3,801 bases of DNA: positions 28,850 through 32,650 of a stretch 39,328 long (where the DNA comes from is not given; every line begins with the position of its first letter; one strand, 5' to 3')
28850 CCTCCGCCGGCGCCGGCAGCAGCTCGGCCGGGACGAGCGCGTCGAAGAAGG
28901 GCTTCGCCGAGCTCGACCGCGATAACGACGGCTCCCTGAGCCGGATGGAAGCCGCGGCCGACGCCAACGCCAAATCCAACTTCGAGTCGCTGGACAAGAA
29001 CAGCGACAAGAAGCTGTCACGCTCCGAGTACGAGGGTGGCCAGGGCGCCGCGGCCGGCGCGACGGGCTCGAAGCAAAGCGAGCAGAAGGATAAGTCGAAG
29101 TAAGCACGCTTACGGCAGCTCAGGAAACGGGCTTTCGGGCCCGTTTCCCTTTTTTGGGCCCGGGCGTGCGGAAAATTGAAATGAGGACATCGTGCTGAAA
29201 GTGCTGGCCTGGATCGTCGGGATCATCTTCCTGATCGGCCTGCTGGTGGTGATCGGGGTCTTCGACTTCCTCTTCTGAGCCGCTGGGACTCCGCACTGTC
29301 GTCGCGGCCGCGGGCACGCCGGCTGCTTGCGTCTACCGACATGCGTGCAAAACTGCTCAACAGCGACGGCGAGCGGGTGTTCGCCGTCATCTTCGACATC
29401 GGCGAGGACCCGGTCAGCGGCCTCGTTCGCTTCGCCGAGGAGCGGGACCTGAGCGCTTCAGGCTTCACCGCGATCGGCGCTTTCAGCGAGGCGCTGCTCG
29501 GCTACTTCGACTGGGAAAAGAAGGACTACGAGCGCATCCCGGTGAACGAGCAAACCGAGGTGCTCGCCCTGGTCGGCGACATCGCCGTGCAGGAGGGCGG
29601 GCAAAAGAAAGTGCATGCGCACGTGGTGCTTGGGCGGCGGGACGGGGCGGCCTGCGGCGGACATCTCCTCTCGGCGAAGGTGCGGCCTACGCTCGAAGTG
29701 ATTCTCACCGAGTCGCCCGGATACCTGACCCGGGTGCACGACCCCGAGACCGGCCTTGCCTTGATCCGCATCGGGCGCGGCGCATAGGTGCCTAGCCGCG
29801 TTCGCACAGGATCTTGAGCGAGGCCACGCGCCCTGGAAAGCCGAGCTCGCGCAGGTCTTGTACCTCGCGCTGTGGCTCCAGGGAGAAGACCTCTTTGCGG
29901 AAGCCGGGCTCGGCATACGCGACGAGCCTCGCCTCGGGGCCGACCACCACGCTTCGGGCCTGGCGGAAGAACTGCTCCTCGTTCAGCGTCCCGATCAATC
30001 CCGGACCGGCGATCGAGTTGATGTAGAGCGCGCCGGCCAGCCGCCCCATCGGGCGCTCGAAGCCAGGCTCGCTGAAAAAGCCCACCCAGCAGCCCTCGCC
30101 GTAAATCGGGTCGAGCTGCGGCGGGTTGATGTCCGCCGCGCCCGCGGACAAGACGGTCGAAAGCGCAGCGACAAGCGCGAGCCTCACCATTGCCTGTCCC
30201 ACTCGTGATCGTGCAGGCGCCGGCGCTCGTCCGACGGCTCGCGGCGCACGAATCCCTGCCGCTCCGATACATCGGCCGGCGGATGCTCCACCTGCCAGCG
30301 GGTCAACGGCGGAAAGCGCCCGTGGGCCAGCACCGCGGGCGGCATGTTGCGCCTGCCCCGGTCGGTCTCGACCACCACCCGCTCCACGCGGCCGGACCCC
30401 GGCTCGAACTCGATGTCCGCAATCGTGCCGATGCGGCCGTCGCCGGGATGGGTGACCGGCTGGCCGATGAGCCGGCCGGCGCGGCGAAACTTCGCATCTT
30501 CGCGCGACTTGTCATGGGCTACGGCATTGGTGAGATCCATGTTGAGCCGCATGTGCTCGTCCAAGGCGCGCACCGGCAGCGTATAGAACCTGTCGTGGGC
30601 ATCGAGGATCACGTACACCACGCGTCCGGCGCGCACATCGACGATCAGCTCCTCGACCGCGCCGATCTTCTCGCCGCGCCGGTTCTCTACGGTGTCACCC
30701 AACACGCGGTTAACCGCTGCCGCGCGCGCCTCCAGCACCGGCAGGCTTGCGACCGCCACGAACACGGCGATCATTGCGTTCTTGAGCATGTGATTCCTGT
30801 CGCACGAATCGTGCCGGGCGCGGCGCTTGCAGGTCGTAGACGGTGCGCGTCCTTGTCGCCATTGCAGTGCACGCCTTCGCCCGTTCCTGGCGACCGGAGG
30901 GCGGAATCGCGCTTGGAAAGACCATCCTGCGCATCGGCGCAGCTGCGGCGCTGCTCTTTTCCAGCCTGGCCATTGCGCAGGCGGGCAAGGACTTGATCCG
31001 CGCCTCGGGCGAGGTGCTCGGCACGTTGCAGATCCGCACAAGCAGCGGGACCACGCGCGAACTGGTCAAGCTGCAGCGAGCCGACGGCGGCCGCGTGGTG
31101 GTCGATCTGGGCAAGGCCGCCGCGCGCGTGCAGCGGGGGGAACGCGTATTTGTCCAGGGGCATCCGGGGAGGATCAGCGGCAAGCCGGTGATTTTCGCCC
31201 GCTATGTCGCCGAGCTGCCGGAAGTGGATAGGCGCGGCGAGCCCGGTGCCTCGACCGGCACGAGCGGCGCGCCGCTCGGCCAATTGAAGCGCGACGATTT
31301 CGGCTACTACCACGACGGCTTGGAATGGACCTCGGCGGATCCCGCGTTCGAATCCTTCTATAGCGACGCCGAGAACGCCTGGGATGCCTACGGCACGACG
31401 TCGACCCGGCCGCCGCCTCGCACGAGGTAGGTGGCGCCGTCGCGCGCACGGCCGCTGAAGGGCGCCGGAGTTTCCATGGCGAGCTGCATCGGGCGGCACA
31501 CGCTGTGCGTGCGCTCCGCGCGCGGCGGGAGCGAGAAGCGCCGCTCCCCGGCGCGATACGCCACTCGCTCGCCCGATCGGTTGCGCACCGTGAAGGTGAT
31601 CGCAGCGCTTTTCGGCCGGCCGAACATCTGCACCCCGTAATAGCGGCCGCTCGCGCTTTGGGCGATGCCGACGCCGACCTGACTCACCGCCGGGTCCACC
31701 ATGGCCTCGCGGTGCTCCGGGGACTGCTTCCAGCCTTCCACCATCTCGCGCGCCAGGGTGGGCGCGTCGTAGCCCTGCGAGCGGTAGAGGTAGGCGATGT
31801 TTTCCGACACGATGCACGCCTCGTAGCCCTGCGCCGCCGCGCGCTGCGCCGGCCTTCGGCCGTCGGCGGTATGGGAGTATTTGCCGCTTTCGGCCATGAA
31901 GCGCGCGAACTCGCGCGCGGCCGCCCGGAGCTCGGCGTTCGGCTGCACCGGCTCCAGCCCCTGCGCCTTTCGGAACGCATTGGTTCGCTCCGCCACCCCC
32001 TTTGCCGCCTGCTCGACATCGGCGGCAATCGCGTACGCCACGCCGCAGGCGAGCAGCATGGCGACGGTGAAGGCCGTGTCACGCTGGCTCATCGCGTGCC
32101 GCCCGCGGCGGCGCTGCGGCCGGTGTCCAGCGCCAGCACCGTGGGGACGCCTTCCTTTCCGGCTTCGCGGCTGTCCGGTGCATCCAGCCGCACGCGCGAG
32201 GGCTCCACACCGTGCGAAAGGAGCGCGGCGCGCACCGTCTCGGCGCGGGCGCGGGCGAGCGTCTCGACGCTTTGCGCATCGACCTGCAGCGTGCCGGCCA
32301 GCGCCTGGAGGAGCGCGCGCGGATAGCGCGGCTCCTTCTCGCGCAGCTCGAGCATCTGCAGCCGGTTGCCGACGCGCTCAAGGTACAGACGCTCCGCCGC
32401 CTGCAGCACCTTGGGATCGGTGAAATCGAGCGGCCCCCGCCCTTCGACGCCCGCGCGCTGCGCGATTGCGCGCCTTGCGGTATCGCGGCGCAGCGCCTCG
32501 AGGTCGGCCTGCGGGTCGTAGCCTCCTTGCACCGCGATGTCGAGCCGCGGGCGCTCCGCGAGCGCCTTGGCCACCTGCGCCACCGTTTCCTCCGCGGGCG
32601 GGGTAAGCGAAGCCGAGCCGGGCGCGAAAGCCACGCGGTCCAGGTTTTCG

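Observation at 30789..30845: Second back-to-back module in which both divergent genes start exactly 13 nt after the -12 C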

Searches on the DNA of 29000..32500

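Call 69: search_rna_families(source=window, start=29000, end=32500, threshold=evalue, max_evalue=1)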
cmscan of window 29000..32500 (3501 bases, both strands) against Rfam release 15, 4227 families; matches with E-value up to 1: 0.
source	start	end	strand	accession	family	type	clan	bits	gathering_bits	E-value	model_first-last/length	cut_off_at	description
